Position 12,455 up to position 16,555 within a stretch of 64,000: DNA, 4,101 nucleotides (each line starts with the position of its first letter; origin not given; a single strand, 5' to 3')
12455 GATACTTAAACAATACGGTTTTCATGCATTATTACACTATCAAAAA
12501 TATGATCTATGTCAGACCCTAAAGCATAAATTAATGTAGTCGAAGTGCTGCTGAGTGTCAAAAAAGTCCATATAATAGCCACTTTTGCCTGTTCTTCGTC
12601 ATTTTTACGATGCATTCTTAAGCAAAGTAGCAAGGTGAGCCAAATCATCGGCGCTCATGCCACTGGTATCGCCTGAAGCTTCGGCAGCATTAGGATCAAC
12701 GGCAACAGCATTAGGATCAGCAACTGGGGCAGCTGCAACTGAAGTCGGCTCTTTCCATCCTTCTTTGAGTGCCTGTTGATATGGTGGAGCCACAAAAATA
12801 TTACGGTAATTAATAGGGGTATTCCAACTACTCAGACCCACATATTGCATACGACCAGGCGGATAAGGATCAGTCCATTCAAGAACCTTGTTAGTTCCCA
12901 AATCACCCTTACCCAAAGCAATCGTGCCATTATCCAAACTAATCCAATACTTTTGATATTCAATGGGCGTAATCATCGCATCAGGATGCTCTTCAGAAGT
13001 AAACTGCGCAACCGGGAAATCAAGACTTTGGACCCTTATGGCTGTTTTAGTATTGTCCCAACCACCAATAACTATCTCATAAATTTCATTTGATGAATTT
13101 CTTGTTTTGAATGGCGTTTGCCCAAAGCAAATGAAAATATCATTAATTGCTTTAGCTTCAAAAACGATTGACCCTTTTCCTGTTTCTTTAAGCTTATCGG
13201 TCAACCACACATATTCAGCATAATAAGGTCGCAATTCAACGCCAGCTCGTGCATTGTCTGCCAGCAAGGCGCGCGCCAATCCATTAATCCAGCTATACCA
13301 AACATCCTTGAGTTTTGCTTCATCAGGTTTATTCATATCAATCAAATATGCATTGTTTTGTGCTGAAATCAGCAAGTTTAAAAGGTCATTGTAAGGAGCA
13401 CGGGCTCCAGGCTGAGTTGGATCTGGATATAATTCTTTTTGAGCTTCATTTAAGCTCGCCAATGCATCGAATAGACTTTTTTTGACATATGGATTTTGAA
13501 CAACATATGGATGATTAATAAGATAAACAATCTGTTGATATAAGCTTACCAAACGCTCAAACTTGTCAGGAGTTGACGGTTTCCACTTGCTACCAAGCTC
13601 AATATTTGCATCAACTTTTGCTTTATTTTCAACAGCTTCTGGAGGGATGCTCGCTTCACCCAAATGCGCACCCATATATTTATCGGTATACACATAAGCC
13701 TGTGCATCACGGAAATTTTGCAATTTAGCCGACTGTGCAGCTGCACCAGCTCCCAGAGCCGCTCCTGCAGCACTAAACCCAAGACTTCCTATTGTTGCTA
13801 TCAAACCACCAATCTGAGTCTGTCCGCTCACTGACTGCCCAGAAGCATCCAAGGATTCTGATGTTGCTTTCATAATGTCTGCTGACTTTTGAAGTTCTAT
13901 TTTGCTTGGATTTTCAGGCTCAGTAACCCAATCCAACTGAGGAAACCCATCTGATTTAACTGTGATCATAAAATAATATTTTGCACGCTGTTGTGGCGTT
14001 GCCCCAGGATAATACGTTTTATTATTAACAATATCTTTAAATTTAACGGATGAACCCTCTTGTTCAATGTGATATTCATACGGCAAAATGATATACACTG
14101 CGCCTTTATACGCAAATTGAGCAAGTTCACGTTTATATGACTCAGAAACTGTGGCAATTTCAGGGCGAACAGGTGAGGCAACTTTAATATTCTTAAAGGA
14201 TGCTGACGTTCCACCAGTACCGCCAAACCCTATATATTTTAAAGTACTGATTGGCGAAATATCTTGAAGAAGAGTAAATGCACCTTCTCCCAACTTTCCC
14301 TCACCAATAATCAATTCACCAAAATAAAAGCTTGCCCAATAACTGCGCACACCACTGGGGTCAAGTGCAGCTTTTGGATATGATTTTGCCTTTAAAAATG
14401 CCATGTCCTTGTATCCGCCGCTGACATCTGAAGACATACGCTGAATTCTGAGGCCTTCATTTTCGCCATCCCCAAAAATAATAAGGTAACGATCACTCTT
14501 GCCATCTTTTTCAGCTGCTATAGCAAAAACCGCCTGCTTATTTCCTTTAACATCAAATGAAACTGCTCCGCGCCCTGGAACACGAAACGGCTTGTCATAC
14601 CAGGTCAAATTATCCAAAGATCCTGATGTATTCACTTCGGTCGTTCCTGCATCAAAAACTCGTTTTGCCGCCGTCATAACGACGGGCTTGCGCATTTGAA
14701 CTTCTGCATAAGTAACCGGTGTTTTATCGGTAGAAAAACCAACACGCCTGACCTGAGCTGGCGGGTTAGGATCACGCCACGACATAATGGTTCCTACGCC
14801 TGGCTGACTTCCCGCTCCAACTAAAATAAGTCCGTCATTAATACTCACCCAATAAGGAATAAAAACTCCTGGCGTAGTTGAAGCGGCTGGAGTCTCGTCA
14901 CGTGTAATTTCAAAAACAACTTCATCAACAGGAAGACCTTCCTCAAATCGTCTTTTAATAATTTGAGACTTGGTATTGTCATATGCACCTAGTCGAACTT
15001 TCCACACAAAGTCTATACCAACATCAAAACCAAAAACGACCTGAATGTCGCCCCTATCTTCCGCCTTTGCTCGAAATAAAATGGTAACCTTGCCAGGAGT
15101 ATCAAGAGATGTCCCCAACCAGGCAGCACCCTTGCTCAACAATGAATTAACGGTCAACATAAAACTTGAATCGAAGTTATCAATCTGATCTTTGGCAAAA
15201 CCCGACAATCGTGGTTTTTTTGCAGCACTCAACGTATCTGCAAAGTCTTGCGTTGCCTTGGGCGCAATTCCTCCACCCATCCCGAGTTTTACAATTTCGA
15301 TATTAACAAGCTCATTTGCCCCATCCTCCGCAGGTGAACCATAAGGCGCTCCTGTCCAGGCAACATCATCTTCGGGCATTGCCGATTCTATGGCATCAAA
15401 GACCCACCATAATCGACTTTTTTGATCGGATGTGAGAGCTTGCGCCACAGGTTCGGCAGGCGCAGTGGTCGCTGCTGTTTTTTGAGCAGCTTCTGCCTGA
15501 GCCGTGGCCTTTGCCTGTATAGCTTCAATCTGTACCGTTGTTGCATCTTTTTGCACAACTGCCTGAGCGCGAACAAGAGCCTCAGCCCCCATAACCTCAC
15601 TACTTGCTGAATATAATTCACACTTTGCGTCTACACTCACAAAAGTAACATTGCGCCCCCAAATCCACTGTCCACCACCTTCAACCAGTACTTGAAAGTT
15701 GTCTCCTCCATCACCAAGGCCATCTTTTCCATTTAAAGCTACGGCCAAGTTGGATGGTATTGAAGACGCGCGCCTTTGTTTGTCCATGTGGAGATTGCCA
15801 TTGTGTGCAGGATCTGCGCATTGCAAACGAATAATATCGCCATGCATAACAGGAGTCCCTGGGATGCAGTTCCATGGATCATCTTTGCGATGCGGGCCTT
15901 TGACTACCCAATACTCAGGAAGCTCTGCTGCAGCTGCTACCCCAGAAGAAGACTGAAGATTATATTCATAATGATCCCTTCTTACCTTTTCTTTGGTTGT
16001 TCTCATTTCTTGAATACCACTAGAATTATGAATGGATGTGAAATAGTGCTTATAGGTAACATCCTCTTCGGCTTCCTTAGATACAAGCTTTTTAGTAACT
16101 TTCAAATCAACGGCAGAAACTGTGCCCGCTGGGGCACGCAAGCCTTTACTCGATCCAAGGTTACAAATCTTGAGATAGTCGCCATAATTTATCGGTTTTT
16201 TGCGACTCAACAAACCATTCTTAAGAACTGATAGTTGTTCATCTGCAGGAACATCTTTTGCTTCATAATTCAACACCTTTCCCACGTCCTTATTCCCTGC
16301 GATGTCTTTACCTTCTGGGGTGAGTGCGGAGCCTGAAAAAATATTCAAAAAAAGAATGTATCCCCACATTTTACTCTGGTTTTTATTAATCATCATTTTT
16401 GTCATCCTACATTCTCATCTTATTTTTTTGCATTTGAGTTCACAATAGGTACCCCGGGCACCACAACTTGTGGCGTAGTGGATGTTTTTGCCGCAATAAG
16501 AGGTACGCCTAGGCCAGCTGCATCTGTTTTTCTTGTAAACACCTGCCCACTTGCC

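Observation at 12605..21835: Cluster of three paralogous secreted proteins, two of them giants (1266 and 1507 aa) built from triplicated FAMeT-like (Methyltransf_FA-like) domains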

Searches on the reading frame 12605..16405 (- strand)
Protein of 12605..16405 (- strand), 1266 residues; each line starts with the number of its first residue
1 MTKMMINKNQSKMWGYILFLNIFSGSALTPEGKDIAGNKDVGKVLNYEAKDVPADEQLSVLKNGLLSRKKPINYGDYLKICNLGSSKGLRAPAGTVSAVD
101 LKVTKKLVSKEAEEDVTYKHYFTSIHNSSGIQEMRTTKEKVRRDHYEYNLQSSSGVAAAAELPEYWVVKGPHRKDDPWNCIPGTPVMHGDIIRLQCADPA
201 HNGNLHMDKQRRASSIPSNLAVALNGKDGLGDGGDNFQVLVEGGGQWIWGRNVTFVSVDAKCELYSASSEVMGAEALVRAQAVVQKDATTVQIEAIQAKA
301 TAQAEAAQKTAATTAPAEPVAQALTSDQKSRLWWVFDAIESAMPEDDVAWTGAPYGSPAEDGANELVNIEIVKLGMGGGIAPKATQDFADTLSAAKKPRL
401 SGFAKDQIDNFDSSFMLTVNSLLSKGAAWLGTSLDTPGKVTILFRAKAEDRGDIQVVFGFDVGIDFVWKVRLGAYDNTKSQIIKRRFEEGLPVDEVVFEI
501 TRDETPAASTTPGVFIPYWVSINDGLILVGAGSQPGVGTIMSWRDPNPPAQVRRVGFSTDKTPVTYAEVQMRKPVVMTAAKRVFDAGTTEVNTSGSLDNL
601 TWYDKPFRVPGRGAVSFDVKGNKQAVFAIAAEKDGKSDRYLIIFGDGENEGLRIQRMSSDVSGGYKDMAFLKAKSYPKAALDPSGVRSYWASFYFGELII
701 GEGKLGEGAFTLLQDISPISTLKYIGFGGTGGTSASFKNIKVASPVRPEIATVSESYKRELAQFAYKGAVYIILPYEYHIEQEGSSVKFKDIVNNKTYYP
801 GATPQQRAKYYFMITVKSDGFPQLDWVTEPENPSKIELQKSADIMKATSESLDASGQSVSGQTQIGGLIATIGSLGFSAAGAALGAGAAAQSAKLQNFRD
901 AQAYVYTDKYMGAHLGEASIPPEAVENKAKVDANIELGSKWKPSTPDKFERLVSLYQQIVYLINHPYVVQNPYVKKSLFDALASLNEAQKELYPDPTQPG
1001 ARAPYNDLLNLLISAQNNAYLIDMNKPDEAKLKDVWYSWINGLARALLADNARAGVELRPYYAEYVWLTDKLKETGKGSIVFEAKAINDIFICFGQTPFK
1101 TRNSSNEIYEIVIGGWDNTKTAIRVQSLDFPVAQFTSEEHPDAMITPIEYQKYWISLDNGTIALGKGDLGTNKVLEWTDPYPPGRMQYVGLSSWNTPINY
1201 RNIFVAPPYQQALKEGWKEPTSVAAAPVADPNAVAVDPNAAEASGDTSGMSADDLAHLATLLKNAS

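Call 3: search_protein_families(library=pfam, proteins=[window:12605-16405:-], max_evalue=1)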
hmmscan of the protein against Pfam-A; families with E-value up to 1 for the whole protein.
window:12605-16405:- (1266 aa): 3 families
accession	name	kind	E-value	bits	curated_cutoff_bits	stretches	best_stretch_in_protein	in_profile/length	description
PF12248.16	Methyltransf_FA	-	3.2e-45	153.8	24.2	3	1063-1202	3-136/140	Farnesoic acid 0-methyl transferase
PF14783.12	BBS2_Mid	-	0.056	14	27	1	1109-1164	13-64/108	Ciliary BBSome complex subunit 2, middle region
PF19879.4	DUF6352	-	0.67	9.8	25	1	269-342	134-205/290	Family of unknown function (DUF6352)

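Call 4: search_protein_families(library=ncbifam, proteins=[window:12605-16405:-], max_evalue=1)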
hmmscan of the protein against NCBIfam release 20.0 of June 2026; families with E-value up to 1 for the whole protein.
window:12605-16405:- (1266 aa): 1 family
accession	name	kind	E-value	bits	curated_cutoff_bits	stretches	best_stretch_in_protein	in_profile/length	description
NF051448.1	50S_L17_sunset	exception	0.075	12.7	280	1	75-171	92-191/229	50S ribosomal protein L17, sunset domain variant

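Call 6: find_homologous_proteins(query=window:12605-16405:-, max_evalue=0.001)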
Query window:12605-16405:- (1266 aa): 21 proteins with E <= 0.001 among 8000 candidates.
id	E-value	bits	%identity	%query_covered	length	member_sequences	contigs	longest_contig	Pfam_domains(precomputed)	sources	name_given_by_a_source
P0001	0.0e+0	2882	100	100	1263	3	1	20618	PF12248.17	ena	-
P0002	0.0e+0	1216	50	83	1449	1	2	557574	PF12248.17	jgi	jgi:hypothetical protein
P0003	0.0e+0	1112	49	83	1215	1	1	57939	PF12248.17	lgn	-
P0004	0.0e+0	1103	46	90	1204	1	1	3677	PF02815.26,PF12248.17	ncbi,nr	ncbi:hypothetical protein HOD08_03755, partial [bacterium]|nr:hypothetical protein [bacterium]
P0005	0.0e+0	1102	49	83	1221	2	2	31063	PF12248.17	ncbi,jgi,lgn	jgi:hypothetical protein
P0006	0.0e+0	1101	48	82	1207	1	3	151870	PF12248.17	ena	-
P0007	0.0e+0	1099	48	82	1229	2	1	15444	PF12248.17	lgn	-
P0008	0.0e+0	1095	47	84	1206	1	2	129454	PF12248.17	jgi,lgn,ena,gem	-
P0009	0.0e+0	1085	46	84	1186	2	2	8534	PF12248.17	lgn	-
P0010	0.0e+0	1081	48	82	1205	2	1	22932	PF12248.17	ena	-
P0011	0.0e+0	1078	47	83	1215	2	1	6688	PF12248.17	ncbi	-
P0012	0.0e+0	1068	47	84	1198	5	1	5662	PF12248.17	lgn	-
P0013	0.0e+0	1055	47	82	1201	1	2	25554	PF12248.17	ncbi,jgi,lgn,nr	ncbi:hypothetical protein FJ366_02790 [Candidatus Dependentiae bacterium]|nr:hypothetical protein [C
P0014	0.0e+0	1055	47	84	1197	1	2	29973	PF12248.17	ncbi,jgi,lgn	jgi:hypothetical protein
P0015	3.1e-260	885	42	83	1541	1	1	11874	PF12248.17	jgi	jgi:hypothetical protein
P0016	1.6e-258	879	50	63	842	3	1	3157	PF12248.17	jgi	jgi:hypothetical protein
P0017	3.0e-184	633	39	39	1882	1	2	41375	PF19193.7,PF25852.1,PF12248.17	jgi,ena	jgi:hypothetical protein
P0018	2.3e-183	630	40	39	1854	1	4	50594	PF19193.7,PF12248.17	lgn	-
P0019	2.9e-181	623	39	39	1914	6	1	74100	PF19193.7,PF12248.17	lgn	-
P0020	4.5e-180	619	40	39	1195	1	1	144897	PF12248.17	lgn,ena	-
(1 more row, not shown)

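Call 13: find_encoding_contigs(protein=P0002, flank=10000, max_places=3)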
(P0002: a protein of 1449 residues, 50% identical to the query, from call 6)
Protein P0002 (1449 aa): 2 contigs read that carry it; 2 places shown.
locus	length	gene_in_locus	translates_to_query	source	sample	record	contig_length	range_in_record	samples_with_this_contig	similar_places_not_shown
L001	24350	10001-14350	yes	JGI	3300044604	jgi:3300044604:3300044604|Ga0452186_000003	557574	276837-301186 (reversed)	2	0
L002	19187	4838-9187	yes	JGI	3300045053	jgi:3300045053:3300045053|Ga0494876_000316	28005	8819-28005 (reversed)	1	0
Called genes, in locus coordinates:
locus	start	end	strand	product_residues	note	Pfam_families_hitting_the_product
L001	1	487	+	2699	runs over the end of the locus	PF00612:IQ (faint)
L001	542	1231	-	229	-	-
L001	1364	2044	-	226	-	-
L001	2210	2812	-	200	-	-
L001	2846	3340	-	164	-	-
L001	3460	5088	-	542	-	PF00118:Cpn60_TCP1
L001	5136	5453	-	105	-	PF00166:Cpn10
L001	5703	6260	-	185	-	PF01725:Ham1p_like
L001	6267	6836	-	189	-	PF01725:Ham1p_like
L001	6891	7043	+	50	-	-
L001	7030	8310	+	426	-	-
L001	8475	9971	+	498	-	PF19193:Tectonin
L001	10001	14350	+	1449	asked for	PF12248:Methyltransf_FA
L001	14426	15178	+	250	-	PF04452:Methyltrans_RNA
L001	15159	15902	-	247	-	PF00814:TsaD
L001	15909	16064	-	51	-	-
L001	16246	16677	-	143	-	PF03652:RuvX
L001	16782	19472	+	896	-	PF02739:5_3_exonuc_N, PF01367:5_3_exonuc, PF01612:DNA_pol_A_exo1, PF00476:DNA_pol_A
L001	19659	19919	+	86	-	PF01016:Ribosomal_L27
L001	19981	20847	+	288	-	PF02355:SecD_SecF_C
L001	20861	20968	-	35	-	-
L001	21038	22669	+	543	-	PF07498:Rho_N, PF07497:Rho_RNA_bind, PF00006:ATP-synt_ab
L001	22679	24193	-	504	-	PF13541:ChlI, PF00493:MCM (faint), PF01078:Mg_chelatase, PF07728:AAA_5, PF13335:Mg_chelatase_C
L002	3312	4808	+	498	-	PF19193:Tectonin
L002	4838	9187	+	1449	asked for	PF12248:Methyltransf_FA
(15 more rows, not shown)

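Call 81: find_encoding_contigs(protein=P0008, flank=8000, max_places=1)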
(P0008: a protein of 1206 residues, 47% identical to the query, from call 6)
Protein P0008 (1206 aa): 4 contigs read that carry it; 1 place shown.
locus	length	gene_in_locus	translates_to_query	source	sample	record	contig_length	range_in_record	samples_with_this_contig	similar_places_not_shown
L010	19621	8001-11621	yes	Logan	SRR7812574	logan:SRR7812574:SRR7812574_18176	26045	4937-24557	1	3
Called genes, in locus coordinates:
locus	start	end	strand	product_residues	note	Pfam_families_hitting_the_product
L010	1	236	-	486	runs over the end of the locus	-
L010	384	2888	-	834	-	-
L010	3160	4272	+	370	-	-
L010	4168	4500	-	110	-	-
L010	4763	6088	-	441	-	-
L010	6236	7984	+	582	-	PF19193:Tectonin (weak)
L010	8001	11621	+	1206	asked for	PF12248:Methyltransf_FA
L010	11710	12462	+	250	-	PF04452:Methyltrans_RNA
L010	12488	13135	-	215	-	-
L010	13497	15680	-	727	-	-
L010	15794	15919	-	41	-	-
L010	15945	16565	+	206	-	-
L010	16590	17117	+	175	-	-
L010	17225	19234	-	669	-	-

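Call 82: find_encoding_contigs(protein=P0006, flank=8000, max_places=1)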
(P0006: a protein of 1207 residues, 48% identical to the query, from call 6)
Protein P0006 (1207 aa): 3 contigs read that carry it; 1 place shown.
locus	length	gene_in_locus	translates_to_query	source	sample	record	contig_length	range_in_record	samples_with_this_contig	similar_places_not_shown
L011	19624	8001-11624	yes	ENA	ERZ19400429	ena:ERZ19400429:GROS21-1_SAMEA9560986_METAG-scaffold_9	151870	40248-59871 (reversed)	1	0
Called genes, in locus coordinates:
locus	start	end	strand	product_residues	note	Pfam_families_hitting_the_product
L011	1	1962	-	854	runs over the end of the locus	-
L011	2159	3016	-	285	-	PF13649:Methyltransf_25 (weak)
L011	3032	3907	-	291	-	PF08242:Methyltransf_12 (faint), PF13649:Methyltransf_25 (faint)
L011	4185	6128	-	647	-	-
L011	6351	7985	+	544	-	PF19193:Tectonin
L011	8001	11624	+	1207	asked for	PF12248:Methyltransf_FA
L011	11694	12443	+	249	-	PF04452:Methyltrans_RNA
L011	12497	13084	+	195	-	-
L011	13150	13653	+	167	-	-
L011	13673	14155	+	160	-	-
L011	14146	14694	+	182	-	-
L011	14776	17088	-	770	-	-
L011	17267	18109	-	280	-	-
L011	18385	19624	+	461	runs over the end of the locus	PF02675:AdoMet_dc, PF17284:Spermine_synt_N, PF01564:Spermine_synth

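Call 83: find_encoding_contigs(protein=P0003, flank=8000, max_places=1)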
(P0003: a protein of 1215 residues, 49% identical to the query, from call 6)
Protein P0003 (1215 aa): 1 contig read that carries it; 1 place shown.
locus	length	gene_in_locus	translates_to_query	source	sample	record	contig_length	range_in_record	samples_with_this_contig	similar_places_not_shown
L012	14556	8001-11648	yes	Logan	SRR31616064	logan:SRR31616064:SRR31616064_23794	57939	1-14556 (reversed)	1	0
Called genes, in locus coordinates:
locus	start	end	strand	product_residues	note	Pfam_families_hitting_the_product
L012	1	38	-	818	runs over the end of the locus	PF00133:tRNA-synt_1, PF09334:tRNA-synt_1g, PF13603:tRNA-synt_1_2, PF00133:tRNA-synt_1, PF08264:Anticodon_1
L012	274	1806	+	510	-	PF03415:Peptidase_C11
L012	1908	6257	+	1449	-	PF12248:Methyltransf_FA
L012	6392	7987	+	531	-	PF19193:Tectonin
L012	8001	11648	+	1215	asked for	PF12248:Methyltransf_FA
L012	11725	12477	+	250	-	PF04452:Methyltrans_RNA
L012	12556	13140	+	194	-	-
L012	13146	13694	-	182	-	PF13302:Acetyltransf_3 (weak), PF13523:Acetyltransf_8, PF00583:Acetyltransf_1 (weak)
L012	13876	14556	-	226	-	?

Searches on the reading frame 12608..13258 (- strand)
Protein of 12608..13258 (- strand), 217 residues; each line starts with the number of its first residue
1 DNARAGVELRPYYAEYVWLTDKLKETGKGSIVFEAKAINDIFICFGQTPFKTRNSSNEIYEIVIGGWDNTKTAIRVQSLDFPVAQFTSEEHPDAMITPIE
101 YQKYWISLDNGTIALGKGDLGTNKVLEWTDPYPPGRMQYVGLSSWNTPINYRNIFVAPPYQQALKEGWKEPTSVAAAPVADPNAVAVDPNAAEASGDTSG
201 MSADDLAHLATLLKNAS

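Call 8: search_protein_families(library=pfam, proteins=[window:12608-13258:-], max_evalue=5)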
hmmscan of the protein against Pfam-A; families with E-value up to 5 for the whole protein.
seq(217 aa): 2 families
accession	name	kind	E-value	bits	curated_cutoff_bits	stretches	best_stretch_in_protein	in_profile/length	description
PF12248.16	Methyltransf_FA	-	4.7e-27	94.9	24.2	1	14-153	3-136/140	Farnesoic acid 0-methyl transferase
PF14783.12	BBS2_Mid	-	0.0063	17.1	27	1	60-115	13-64/108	Ciliary BBSome complex subunit 2, middle region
